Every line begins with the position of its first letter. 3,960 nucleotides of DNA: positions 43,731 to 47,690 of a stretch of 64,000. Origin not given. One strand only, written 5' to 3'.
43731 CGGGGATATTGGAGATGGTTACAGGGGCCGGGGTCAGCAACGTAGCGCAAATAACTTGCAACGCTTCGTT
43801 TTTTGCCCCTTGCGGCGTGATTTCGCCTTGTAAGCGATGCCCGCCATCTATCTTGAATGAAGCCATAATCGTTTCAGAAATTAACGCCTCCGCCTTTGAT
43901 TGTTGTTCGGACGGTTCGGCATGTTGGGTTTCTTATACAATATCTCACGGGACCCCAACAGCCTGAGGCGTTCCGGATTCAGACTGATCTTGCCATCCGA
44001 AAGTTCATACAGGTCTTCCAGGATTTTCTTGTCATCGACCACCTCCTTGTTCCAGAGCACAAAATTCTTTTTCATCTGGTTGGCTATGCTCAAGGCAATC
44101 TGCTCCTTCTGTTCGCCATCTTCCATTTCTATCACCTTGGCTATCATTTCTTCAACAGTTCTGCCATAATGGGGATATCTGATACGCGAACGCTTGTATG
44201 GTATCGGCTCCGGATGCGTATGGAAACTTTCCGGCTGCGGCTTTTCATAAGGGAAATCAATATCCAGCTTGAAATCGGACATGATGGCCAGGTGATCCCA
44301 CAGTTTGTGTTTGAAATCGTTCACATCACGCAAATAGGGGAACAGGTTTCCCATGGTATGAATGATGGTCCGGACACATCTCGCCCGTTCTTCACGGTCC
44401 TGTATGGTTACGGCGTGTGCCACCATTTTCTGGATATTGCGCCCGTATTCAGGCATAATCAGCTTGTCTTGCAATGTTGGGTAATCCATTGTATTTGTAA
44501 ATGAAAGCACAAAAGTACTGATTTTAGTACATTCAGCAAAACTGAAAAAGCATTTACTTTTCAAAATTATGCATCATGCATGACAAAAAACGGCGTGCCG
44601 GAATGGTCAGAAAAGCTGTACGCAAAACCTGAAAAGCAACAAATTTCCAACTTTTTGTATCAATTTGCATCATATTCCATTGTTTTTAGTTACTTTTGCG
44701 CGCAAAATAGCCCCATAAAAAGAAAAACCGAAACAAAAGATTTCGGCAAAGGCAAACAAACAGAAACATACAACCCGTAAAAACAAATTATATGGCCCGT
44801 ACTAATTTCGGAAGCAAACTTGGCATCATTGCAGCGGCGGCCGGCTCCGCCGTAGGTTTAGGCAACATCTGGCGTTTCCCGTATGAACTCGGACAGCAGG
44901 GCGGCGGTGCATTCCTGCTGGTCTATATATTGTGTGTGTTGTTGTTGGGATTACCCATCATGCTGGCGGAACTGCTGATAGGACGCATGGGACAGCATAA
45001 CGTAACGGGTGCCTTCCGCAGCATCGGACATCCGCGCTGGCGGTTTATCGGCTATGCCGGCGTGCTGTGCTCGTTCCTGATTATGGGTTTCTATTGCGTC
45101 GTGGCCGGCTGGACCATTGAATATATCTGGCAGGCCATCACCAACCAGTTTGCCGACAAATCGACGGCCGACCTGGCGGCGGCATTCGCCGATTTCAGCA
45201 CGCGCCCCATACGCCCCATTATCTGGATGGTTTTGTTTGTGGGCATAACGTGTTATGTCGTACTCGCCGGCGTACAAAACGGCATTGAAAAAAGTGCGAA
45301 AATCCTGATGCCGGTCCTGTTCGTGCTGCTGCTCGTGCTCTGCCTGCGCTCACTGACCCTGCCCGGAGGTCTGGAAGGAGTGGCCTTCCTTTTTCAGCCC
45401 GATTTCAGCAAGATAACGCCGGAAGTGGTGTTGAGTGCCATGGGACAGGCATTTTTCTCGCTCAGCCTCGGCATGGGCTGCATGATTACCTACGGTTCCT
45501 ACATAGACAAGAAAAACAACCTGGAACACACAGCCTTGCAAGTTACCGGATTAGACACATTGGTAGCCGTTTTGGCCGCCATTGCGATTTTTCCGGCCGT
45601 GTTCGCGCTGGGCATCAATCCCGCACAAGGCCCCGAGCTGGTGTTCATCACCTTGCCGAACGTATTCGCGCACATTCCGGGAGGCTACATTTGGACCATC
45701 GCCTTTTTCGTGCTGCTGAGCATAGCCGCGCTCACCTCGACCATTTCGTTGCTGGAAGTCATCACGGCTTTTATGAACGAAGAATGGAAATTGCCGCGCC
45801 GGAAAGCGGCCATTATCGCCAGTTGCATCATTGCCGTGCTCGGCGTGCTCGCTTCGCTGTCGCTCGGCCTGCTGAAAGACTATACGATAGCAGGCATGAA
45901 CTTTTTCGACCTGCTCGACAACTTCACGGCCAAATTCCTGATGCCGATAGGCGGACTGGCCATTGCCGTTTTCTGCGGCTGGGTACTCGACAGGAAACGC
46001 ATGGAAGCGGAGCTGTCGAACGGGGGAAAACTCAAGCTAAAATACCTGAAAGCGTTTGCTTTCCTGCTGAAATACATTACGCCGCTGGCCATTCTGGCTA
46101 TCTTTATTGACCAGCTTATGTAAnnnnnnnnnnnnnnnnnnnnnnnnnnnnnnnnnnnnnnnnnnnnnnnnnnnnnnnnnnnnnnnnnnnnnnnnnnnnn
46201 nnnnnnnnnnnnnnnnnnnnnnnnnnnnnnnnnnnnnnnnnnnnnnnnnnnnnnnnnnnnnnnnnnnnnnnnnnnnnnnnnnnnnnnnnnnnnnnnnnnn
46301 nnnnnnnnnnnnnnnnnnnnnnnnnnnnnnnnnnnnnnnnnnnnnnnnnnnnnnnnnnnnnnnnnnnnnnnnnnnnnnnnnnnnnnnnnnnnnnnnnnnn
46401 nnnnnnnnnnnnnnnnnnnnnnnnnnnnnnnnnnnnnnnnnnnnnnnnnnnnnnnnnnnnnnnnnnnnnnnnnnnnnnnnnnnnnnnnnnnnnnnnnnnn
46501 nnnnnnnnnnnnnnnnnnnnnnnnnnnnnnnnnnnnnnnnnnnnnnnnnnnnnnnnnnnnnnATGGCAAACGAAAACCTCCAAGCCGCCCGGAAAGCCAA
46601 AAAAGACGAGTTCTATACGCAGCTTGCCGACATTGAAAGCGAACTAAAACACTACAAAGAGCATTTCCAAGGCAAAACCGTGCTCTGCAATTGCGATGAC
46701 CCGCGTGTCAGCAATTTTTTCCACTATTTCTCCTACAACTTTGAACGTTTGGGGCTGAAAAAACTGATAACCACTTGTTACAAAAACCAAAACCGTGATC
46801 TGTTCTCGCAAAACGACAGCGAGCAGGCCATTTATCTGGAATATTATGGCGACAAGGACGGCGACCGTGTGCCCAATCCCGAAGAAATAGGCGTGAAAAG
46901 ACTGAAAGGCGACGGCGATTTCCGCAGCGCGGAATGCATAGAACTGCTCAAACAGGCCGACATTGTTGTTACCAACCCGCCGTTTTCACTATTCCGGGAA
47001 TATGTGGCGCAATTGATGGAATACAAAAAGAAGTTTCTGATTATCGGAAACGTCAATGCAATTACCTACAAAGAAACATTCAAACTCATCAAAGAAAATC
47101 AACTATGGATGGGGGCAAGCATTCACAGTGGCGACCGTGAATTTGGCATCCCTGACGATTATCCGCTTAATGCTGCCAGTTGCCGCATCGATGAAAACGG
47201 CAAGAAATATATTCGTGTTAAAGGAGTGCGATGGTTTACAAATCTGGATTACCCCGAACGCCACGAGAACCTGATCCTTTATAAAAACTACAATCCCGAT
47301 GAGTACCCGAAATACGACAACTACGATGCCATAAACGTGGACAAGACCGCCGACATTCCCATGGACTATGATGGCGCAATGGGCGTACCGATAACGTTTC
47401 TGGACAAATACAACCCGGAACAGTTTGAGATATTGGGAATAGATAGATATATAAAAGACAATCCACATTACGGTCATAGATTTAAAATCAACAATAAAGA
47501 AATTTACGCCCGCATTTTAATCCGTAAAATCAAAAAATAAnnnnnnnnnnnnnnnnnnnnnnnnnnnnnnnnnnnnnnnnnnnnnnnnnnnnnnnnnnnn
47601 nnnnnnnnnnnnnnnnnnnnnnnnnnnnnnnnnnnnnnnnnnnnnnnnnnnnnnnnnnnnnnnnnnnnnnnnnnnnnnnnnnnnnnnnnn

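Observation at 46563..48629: AT-rich two-gene operon: EcoRI-family adenine methyltransferase plus DUF262-HNH nuclease (candidate non-canonical R-M or defence module)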

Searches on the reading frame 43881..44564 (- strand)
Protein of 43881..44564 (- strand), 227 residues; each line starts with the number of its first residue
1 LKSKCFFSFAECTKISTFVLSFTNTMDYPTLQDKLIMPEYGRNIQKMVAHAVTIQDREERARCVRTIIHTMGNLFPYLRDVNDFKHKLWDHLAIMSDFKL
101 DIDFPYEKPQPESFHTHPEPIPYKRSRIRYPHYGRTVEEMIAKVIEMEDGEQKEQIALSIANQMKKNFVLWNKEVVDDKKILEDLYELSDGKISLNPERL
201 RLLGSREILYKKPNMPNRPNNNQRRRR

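Call 51: search_protein_families(library=pfam, proteins=[window:43881-44564:-], max_evalue=0.00001)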
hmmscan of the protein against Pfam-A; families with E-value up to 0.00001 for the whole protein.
window:43881-44564:- (227 aa): 1 family
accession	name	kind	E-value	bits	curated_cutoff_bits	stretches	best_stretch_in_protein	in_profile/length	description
PF14123.11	DUF4290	-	3.1e-76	255.2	27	1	26-198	1-173/174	Domain of unknown function (DUF4290)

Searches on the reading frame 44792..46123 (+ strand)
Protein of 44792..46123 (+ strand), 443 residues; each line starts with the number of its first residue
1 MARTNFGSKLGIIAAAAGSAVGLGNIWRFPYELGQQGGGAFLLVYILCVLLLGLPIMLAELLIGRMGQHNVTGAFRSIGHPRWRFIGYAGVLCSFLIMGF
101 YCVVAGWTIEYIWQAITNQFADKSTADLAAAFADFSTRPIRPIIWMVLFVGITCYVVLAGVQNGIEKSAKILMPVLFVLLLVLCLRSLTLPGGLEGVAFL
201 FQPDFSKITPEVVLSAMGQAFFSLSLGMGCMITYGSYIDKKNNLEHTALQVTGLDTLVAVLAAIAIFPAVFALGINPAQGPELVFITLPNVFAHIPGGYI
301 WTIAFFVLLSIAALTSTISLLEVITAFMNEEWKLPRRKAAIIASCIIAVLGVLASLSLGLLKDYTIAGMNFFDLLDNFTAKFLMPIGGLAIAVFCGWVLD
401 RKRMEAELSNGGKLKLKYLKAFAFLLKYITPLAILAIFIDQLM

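Call 51: search_protein_families(library=pfam, proteins=[window:44792-46123:+], max_evalue=0.00001)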
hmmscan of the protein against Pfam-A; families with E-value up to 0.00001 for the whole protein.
window:44792-46123:+ (443 aa): 1 family
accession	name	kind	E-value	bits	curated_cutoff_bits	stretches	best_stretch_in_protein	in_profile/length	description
PF00209.24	SNF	-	1.5e-68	232.2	27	2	146-442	180-481/524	Sodium:neurotransmitter symporter family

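Call 77: find_encoding_contigs(protein=window:44792-46123:+, flank=7000, max_places=10)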
Protein window:44792-46123:+ (443 aa): 1 contig read that carries it; 1 place shown.
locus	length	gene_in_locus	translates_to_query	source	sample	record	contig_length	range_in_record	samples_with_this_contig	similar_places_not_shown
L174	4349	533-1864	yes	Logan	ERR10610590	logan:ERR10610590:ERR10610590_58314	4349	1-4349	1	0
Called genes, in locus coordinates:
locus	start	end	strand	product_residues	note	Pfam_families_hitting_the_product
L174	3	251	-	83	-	?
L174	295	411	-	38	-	-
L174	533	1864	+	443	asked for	PF00209:SNF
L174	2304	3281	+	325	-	PF13651:EcoRI_methylase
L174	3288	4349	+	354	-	?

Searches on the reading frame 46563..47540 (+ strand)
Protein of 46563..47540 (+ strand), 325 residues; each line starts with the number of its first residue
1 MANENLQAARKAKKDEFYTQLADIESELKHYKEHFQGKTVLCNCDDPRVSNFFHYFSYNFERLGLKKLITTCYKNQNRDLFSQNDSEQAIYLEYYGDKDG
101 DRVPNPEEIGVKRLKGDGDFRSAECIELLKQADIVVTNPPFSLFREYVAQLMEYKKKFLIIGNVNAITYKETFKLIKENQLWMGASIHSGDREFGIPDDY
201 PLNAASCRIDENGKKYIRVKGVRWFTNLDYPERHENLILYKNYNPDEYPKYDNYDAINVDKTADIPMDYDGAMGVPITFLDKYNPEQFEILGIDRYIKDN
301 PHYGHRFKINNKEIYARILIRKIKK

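Call 3: search_protein_families(library=pfam, proteins=[window:46563-47540:+], max_evalue=0.01)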
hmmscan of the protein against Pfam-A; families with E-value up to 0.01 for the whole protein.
window:46563-47540:+ (325 aa): 1 family
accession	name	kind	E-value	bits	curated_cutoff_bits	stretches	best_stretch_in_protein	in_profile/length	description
PF13651.11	EcoRI_methylase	-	1.5e-145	485.3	26.4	1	5-322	1-344/345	Adenine-specific methyltransferase EcoRI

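Call 4: search_protein_families(library=padloc, proteins=[window:46563-47540:+], max_evalue=0.01)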
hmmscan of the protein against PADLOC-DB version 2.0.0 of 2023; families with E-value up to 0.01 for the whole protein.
window:46563-47540:+ (325 aa): 1 family
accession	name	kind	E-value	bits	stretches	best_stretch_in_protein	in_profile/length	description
PDLC03297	MTase_II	-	3e-128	425.9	1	3-324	7-329/332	Type II methyltransferase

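Call 5: search_protein_families(library=ncbifam, proteins=[window:46563-47540:+], max_evalue=0.01)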
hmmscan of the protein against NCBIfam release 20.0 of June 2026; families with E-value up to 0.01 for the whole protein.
window:46563-47540:+ (325 aa): 0 families

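Call 8: search_solved_structures(query=window:46563-47540:+, max_evalue=0.01, show_alignments=1)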
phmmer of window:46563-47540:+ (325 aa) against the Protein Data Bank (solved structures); distinct sequences matched with E-value up to 0.01: 0.

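Call 52: search_dna_similar(query=window:46563-47540:+, collection=plasmids, mode=protein, max_rows=60)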
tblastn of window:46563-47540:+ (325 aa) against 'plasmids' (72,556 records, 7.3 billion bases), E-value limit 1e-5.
Records with a match: 101; places in all: 108; records where one place covers at least 80% of the query: 65.
Best place of each record, by identity: 60-80% 10; <60% 91.
By first word of the organism name: Lactococcus 21; Enterococcus 12; Lactiplantibacillus 9; Escherichia 6; Raoultella 4; Klebsiella 3; Leuconostoc 3; Variovorax 3; Rhodococcus 3; Apilactobacillus 3; and 26 more.
By predicted mobility (MOB-suite, as given by PLSDB): mobilizable 51; non-mobilizable 36; conjugative 14.
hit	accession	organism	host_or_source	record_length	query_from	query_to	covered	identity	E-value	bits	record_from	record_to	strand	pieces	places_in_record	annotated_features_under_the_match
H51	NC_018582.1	Gordonia sp. KTR9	-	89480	2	292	90%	73.9%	4e-146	462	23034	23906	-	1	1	adenine-specific methyltransferase EcoRI family protein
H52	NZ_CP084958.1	Sulfitobacter indolifex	cell culture,Seawater from the North ...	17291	3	293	90%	73.9%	9e-146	461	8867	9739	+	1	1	adenine-specific methyltransferase EcoRI family protein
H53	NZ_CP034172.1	Chryseobacterium taklimakanense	Homo sapiens,Blood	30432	2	293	90%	67.8%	4e-107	414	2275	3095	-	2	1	none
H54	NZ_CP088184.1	Enterococcus hirae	Sus scrofa domesticus,whole ...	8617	5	296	90%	65.3%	8e-119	383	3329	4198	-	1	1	adenine-specific methyltransferase EcoRI family protein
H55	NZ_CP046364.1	Macrococcoides canis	dog,swabs,ear infection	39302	5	293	89%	65.7%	9e-121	389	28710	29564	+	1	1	adenine-specific methyltransferase EcoRI family protein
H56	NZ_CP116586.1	Enterococcus dispar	Bos taurus,whole organism,fecal sample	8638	5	296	90%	65.0%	3e-117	379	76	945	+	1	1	adenine-specific methyltransferase EcoRI family protein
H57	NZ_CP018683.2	Vibrio harveyi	Trachinotus ovatus,liver of diseased ...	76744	1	321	99%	57.8%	6e-112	363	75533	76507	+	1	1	adenine-specific methyltransferase EcoRI family protein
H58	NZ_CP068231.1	Aeromonas caviae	combined sewer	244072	1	321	99%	56.7%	3e-111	361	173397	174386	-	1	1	adenine-specific methyltransferase EcoRI family protein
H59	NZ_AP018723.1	Thiomicrorhabdus aquaedulcis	-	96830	2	323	99%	56.0%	3e-111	362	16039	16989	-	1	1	none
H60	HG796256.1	uncultured bacterium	-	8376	3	322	98%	56.1%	9e-115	371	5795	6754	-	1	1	CDS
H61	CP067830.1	Klebsiella pneumoniae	Homo sapiens,urine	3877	2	321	98%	55.6%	6e-108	348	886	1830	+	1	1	adenine-specific methyltransferase EcoRI family protein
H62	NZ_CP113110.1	Staphylococcus rostri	Sus scrofa,Anus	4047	2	321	98%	54.2%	4e-103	335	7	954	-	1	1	none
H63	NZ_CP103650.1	Escherichia coli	Homo sapiens,blood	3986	2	321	98%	53.1%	3e-102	332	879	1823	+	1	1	adenine-specific methyltransferase EcoRI family protein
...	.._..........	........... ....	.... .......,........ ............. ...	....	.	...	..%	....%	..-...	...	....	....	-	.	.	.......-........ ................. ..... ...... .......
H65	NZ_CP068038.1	Escherichia coli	swine,intestinal tract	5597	2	321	98%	53.1%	4e-101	332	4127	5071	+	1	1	adenine-specific methyltransferase EcoRI family protein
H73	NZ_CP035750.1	Leuconostoc mesenteroides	cell culture,food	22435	2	321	98%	50.0%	4e-93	309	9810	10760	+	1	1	adenine-specific methyltransferase EcoRI family protein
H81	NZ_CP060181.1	Lactiplantibacillus plantarum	pure culture,Sour porridge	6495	2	324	99%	46.7%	3e-83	281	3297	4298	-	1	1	dcm: DNA (cytosine-5-)-methyltransferase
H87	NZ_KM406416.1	Bifidobacterium breve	-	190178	2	323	84%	50.5%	3e-69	296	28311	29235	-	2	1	adenine-specific methyltransferase EcoRI family protein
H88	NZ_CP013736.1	Campylobacter coli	organic chicken farm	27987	2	321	98%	42.8%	4e-69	240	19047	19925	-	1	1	adenine-specific methyltransferase EcoRI family protein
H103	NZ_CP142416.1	Enterococcus faecium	Bovine,milk sample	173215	5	319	97%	38.4%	2e-66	233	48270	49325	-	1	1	adenine-specific methyltransferase EcoRI family protein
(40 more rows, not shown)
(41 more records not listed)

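Call 53: get_annotated_region(hit=H65, flank=3000)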
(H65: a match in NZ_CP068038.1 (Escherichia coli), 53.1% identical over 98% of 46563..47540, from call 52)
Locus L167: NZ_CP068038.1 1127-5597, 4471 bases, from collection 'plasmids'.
description: Escherichia coli strain U90 plasmid pU90-3, complete sequence
organism: Escherichia coli (NCBI taxid 562)
taxonomy: Bacteria; Pseudomonadota; Gammaproteobacteria; Enterobacterales; Enterobacteriaceae; Escherichia; Escherichia coli
host: -; source: swine,intestinal tract; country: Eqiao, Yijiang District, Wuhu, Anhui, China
typing (MOB-suite, as given by PLSDB): mobilizable; replicon rep_cluster_2350,rep_cluster_2370; relaxase MOBP
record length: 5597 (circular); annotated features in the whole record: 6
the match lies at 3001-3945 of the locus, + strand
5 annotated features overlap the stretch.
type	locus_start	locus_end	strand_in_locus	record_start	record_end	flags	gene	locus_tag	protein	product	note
CDS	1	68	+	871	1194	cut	-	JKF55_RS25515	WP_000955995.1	plasmid mobilization relaxosome protein MobC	-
CDS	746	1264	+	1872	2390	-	-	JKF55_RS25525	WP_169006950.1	MbeB family mobilization protein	-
CDS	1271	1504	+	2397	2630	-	-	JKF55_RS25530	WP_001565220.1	MbeD family mobilization/exclusion protein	-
CDS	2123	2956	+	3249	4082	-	-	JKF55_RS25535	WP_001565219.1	type-2 restriction enzyme EcoRI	-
CDS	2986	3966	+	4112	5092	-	-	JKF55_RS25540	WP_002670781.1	adenine-specific methyltransferase EcoRI family protein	-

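Call 54: get_annotated_region(hit=H61, flank=3000)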
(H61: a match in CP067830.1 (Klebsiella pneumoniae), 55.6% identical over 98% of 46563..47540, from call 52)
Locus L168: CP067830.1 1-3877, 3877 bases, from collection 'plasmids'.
description: Klebsiella pneumoniae strain ARLG-3226 plasmid pC280_4, complete sequence
organism: Klebsiella pneumoniae (NCBI taxid 573)
taxonomy: Bacteria; Pseudomonadota; Gammaproteobacteria; Enterobacterales; Enterobacteriaceae; Klebsiella; Klebsiella pneumoniae
host: -; source: Homo sapiens,urine; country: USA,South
typing (MOB-suite, as given by PLSDB): mobilizable; replicon rep_cluster_2335
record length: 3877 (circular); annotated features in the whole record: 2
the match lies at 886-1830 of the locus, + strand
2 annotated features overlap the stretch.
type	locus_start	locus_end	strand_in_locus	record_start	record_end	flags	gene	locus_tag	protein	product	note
CDS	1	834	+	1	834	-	-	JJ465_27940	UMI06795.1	restriction endonuclease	-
CDS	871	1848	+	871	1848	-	-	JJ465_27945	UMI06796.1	adenine-specific methyltransferase EcoRI family protein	-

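Call 55: get_annotated_region(hit=H73, flank=3000)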
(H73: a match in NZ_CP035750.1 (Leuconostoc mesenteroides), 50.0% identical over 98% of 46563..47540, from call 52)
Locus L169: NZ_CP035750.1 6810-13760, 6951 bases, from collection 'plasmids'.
description: Leuconostoc mesenteroides strain SRCM103460 plasmid unnamed4, complete sequence
organism: Leuconostoc mesenteroides (NCBI taxid 1245)
taxonomy: Bacteria; Bacillota; Bacilli; Lactobacillales; Lactobacillaceae; Leuconostoc; Leuconostoc mesenteroides
host: -; source: cell culture,food; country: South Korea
typing (MOB-suite, as given by PLSDB): mobilizable; replicon rep_cluster_589; relaxase MOBV
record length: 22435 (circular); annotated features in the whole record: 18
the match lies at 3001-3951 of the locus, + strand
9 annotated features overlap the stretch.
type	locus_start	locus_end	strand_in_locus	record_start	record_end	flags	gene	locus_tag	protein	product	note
CDS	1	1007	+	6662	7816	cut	-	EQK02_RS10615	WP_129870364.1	RepB family plasmid replication initiator protein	GO:0006270 - DNA replication initiation [Evidence IEA]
CDS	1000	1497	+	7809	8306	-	-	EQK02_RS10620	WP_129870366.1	helix-turn-helix domain-containing protein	-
CDS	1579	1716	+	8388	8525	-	-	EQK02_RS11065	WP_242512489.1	hypothetical protein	-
CDS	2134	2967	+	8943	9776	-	-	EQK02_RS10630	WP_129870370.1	EcoRI family type II restriction endonuclease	GO:0009307 - DNA restriction-modification system [Evidence IEA]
CDS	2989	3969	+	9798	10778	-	-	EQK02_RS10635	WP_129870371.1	adenine-specific methyltransferase EcoRI family protein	-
CDS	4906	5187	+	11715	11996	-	-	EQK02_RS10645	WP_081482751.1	thioredoxin family protein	-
CDS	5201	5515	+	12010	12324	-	trxA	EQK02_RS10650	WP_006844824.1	thioredoxin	-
CDS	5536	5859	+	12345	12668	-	-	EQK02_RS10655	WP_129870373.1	thioredoxin family protein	-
CDS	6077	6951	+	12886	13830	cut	trxB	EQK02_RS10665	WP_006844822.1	thioredoxin-disulfide reductase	-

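Call 64: get_annotated_region(hit=H88, flank=2500)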
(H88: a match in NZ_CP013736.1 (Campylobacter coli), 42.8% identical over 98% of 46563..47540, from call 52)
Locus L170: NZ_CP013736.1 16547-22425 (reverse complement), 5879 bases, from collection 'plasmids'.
description: Campylobacter coli strain OR12 plasmid pOR12CC42, complete sequence
organism: Campylobacter coli (NCBI taxid 195)
taxonomy: Bacteria; Campylobacterota; Epsilonproteobacteria; Campylobacterales; Campylobacteraceae; Campylobacter; Campylobacter coli
host: -; source: organic chicken farm; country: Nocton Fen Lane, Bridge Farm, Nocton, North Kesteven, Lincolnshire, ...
typing (MOB-suite, as given by PLSDB): conjugative; relaxase MOBP; mating-pair formation MPF_T
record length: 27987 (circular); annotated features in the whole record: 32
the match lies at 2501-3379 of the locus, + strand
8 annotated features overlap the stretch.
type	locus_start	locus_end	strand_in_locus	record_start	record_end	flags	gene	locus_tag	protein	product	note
CDS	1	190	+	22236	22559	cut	-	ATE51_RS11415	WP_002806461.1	hypothetical protein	-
CDS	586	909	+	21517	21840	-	-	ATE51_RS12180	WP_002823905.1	hypothetical protein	-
CDS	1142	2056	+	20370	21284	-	-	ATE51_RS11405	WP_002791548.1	hypothetical protein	-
CDS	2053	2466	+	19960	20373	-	-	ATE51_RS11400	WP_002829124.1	type II toxin-antitoxin system VapC family toxin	-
CDS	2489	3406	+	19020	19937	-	-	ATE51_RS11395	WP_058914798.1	adenine-specific methyltransferase EcoRI family protein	-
CDS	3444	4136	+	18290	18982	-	-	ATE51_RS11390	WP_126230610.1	hypothetical protein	-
CDS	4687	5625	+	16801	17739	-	trbB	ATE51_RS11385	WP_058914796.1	P-type conjugative transfer ATPase TrbB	-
CDS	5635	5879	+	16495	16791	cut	-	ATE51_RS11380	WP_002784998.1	TrbC/VirB2 family protein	-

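Call 65: get_annotated_region(hit=H87, flank=2500)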
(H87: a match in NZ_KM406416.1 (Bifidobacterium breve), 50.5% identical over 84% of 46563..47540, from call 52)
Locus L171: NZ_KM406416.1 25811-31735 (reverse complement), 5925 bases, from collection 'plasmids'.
description: Bifidobacterium breve strain JCM 7017 plasmid megaplasmid pMP7017, complete sequence
organism: Bifidobacterium breve (NCBI taxid 1685)
taxonomy: Bacteria; Actinomycetota; Actinomycetes; Bifidobacteriales; Bifidobacteriaceae; Bifidobacterium; Bifidobacterium breve
host: -; source: -; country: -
typing (MOB-suite, as given by PLSDB): non-mobilizable; replicon rep_cluster_329
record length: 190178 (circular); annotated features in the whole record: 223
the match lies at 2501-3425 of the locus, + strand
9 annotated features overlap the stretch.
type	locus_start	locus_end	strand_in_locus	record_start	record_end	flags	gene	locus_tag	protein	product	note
CDS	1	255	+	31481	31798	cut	-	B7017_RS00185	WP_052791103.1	hypothetical protein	-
CDS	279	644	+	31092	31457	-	-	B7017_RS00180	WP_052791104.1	hypothetical protein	-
CDS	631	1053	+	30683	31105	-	-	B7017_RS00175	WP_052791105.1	hypothetical protein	-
CDS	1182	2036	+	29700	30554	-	-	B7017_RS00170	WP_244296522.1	hypothetical protein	-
CDS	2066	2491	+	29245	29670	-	-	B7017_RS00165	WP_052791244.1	DNA N-6-adenine-methyltransferase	-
CDS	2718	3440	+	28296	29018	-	-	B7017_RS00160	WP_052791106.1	adenine-specific methyltransferase EcoRI family protein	-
CDS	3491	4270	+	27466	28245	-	-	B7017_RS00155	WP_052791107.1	DUF2786 domain-containing protein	-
CDS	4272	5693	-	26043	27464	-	-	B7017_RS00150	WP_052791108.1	zinc ribbon domain-containing protein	-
CDS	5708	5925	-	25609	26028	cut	-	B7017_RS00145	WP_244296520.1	ImmA/IrrE family metallo-endopeptidase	-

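Call 66: get_annotated_region(hit=H103, flank=2500)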
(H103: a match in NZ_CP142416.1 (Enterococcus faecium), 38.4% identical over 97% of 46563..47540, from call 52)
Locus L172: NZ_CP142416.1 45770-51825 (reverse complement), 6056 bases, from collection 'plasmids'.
description: Enterococcus faecium strain BN83 plasmid pBN83-1, complete sequence
organism: Enterococcus faecium (NCBI taxid 1352)
taxonomy: Bacteria; Bacillota; Bacilli; Lactobacillales; Enterococcaceae; Enterococcus; Enterococcus faecium
host: -; source: Bovine,milk sample; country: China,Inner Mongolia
typing (MOB-suite, as given by PLSDB): non-mobilizable; replicon rep_cluster_1118,rep_cluster_893
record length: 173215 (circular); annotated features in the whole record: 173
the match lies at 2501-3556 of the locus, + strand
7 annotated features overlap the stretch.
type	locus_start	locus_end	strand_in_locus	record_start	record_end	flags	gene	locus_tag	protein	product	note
CDS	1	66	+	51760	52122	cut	-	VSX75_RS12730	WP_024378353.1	EFR1 family ferrodoxin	-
CDS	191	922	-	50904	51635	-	erm(A)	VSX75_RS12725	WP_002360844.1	23S rRNA (adenine(2058)-N(6))-methyltransferase Erm(A)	-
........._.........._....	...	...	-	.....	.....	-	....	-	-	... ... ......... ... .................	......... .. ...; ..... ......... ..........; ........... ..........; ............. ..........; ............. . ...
CDS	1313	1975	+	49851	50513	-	-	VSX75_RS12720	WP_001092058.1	class I SAM-dependent methyltransferase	GO:0032259 - methylation [Evidence IEA]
CDS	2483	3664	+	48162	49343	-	-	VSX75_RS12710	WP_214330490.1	adenine-specific methyltransferase EcoRI family protein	-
CDS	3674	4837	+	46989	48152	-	-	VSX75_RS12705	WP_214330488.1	DUF262 domain-containing protein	-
CDS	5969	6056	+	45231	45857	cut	-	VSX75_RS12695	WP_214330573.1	hypothetical protein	-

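Call 67: get_annotated_region(hit=H81, flank=2500)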
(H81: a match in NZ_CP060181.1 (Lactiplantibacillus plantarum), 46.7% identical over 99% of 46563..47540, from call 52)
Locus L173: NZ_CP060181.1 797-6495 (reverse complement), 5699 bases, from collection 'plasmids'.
description: Lactiplantibacillus plantarum strain P9 plasmid p9, complete sequence
organism: Lactiplantibacillus plantarum (NCBI taxid 1590)
taxonomy: Bacteria; Bacillota; Bacilli; Lactobacillales; Lactobacillaceae; Lactiplantibacillus; Lactiplantibacillus plantarum
host: -; source: pure culture,Sour porridge; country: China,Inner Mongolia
typing (MOB-suite, as given by PLSDB): non-mobilizable; replicon rep_cluster_1255
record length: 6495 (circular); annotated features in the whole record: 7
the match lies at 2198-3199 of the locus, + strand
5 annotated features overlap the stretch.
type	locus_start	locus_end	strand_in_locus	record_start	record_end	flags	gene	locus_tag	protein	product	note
CDS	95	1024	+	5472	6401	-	-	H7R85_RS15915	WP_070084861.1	replication initiation protein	GO:0006270 - DNA replication initiation [Evidence IEA]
CDS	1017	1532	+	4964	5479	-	-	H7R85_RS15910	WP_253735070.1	DUF536 domain-containing protein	-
CDS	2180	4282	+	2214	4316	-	dcm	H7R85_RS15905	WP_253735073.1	DNA (cytosine-5-)-methyltransferase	GO:0006304 - DNA modification [Evidence IEA]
CDS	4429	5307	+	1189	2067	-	-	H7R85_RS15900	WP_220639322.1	hypothetical protein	-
CDS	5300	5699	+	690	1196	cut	-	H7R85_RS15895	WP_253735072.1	hypothetical protein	-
